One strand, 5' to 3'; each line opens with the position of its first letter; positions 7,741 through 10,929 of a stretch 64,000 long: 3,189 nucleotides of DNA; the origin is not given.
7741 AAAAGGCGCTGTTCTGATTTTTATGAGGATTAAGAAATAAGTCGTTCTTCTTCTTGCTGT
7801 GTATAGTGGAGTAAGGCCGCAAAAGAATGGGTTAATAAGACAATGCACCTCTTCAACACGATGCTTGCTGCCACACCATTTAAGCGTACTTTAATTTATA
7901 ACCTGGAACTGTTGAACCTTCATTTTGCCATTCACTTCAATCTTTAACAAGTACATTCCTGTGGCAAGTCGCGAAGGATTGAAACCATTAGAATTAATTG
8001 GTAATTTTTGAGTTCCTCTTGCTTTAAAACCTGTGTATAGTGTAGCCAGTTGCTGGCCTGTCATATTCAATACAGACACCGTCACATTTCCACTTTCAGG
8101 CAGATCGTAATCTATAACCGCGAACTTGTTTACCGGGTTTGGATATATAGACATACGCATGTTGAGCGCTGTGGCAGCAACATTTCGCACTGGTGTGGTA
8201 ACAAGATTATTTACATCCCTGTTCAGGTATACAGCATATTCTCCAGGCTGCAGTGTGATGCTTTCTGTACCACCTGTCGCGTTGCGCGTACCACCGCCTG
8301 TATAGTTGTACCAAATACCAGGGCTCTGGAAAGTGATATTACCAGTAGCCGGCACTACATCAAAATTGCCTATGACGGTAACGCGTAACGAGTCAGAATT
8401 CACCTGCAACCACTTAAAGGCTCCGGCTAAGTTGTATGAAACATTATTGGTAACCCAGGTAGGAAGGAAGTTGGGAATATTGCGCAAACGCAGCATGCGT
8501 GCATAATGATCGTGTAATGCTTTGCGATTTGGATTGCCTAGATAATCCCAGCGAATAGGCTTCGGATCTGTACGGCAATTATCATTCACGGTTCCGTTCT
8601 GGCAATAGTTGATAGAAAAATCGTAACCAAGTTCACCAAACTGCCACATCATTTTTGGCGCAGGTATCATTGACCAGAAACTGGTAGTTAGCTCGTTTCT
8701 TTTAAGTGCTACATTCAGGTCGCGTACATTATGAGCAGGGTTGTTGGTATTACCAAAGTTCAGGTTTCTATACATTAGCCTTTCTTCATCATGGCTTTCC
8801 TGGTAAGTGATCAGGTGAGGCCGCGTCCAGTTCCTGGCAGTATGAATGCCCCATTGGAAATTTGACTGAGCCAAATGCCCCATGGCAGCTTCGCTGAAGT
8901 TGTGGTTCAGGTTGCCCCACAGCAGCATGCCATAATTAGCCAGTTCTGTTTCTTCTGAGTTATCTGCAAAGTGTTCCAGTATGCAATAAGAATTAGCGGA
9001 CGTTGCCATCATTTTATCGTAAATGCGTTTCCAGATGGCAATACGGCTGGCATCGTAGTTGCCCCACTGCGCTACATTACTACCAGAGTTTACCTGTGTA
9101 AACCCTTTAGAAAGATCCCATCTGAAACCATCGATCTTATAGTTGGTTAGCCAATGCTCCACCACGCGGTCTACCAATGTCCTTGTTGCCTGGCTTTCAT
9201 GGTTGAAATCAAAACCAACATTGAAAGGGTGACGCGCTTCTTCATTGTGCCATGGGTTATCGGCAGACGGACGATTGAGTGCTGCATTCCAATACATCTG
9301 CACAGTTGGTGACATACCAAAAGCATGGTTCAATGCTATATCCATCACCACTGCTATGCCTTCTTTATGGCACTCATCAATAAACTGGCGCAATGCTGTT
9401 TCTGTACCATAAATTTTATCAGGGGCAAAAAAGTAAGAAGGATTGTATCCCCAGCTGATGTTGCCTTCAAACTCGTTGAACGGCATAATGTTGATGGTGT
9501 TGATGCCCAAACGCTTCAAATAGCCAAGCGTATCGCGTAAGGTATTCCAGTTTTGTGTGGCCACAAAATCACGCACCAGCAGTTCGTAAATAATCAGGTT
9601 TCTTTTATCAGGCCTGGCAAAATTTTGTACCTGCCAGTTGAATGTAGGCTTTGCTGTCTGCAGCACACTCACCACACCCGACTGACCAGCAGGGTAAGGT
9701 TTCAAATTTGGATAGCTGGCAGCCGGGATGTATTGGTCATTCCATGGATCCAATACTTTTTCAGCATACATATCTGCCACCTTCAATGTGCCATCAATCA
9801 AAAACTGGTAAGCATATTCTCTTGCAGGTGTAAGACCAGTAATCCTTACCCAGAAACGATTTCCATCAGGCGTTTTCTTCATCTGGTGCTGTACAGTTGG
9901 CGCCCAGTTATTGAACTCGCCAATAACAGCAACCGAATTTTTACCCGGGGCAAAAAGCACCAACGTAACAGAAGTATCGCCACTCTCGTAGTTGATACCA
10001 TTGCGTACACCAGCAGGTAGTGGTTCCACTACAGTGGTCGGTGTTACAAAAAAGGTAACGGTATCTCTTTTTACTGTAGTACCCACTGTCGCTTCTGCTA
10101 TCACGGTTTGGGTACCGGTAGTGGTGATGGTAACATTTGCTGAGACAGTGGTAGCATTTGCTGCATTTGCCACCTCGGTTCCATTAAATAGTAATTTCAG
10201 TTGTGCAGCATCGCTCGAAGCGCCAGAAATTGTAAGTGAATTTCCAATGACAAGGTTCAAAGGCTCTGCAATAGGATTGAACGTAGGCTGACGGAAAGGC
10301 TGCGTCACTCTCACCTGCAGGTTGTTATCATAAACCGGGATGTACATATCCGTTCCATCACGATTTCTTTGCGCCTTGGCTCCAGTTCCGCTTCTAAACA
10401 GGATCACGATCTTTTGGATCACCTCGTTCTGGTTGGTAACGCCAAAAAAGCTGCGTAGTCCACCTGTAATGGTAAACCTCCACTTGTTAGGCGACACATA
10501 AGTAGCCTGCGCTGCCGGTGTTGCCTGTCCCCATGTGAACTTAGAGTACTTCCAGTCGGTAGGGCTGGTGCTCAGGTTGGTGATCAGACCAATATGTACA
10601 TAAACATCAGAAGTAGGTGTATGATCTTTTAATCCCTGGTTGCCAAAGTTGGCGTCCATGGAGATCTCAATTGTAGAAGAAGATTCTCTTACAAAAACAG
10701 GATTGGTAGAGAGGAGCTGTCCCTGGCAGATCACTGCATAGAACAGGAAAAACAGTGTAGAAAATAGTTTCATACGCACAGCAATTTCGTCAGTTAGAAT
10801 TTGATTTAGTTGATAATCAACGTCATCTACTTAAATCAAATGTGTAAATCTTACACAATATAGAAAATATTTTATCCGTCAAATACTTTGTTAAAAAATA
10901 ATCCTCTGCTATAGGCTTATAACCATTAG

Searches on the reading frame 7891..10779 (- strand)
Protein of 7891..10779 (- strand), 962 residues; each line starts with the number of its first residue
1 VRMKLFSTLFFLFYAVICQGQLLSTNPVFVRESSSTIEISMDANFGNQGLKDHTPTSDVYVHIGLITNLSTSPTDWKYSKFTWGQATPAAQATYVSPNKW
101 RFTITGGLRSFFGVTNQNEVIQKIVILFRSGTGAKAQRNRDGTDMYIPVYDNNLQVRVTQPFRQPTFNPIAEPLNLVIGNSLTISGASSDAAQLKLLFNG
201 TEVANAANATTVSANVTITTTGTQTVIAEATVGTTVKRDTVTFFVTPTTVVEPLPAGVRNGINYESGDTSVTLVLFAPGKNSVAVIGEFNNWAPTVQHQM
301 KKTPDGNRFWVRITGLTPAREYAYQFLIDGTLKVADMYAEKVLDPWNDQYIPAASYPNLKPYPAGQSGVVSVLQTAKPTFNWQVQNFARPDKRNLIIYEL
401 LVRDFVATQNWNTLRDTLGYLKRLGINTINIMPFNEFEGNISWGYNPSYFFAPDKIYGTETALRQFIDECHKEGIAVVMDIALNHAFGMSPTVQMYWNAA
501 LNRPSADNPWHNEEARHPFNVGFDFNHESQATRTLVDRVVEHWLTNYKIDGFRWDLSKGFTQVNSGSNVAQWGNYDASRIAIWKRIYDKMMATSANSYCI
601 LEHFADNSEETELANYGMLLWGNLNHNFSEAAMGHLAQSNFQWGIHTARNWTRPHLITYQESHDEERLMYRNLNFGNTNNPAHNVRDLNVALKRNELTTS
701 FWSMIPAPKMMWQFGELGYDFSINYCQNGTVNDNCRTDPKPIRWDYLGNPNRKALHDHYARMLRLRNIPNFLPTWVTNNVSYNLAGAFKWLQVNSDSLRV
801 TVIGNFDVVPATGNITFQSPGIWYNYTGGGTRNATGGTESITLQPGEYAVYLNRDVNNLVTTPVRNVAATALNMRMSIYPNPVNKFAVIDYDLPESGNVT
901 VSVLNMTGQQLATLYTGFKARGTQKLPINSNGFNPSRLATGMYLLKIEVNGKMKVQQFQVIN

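Call 6: search_protein_families(library=pfam, proteins=[window:7891-10779:-], max_evalue=0.01)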
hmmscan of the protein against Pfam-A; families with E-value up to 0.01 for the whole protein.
window:7891-10779:- (962 aa): 5 families
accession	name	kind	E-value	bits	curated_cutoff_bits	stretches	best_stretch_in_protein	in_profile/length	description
PF00128.31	Alpha-amylase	-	4.3e-17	62.9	22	1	411-720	18-357/446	Alpha amylase, catalytic domain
PF18962.6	Por_Secre_tail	-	6.3e-09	36.4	27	1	878-958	1-73/75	Secretion system C-terminal sorting domain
PF02922.24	CBM_48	-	6e-06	26.9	22.4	1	261-346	3-82/83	Carbohydrate-binding module 48 (Isoamylase N-terminal domain)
PF16561.11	AMPK1_CBM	-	0.00012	22.7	26.8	1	279-336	10-61/85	Glycogen recognition site of AMP-activated protein kinase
PF16656.11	Pur_ac_phosph_N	-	0.005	17.8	30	0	290-327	40-79/93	Purple acid Phosphatase, N-terminal domain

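Call 7: search_protein_families(library=ncbifam, proteins=[window:7891-10779:-], max_evalue=0.01)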
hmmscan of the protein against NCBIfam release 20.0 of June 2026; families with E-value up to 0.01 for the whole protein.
window:7891-10779:- (962 aa): 35 families (the best 25 are shown)
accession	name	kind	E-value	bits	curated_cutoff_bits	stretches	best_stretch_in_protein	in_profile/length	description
TIGR02402.1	trehalose_TreZ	equivalog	5.1e-37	127.4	538.8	1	276-556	6-246/545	malto-oligosyltrehalose trehalohydrolase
NF003811.1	PRK05402.1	equivalog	1.2e-27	96.7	741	1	267-555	27-301/619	1,4-alpha-glucan branching protein GlgB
NF008967.0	PRK12313.1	equivalog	4.7e-24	84.7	577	1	266-555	35-309/633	1,4-alpha-glucan branching protein GlgB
TIGR01515.1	branching_enzym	equivalog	3.6e-23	82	463.95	1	266-558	25-293/607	1,4-alpha-glucan branching enzyme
TIGR02104.1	pulA_typeI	equivalog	7.2e-21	73.9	504.5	1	407-556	159-320/605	type I pullulanase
NF009221.0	PRK12568.1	equivalog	2e-18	65.8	1270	1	270-557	154-425/745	1,4-alpha-glucan branching enzyme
TIGR02100.1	glgX_debranch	equivalog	8.4e-17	60.5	640.9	1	376-560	136-346/688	glycogen debranching protein GlgX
NF011293.0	PRK14705.1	equivalog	1.3e-13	49.5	2376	1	270-572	639-921/1224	1,4-alpha-glucan branching enzyme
NF041321.1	Alpha-amyl_MalA_Halo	equivalog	8.4e-13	47.6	875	1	393-557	258-427/666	alpha-amylase MalA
TIGR02102.1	pullulan_Gpos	equivalog_domain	5.3e-12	44.3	1042.25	1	268-556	326-643/1113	pullulanase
TIGR02456.1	treS_nterm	equivalog_domain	5.8e-12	44.9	678.35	1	394-507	5-121/539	maltose alpha-D-glucosyltransferase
NF041090.1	Cyc-maltodext_AglB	equivalog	7.2e-11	41.6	540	1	414-560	67-211/470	cyclomaltodextrinase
NF002983.0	PRK03705.1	equivalog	1.5e-10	39.8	901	1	418-558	185-339/658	glycogen debranching protein GlgX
TIGR04183.1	Por_Secre_tail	domain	1.1e-09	38.1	23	1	878-958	1-69/72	T9SS type A sorting domain-containing protein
NF008183.0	PRK10933.1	subfamily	1.2e-09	37.4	535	1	412-505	33-121/551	alpha,alpha-phosphotrehalase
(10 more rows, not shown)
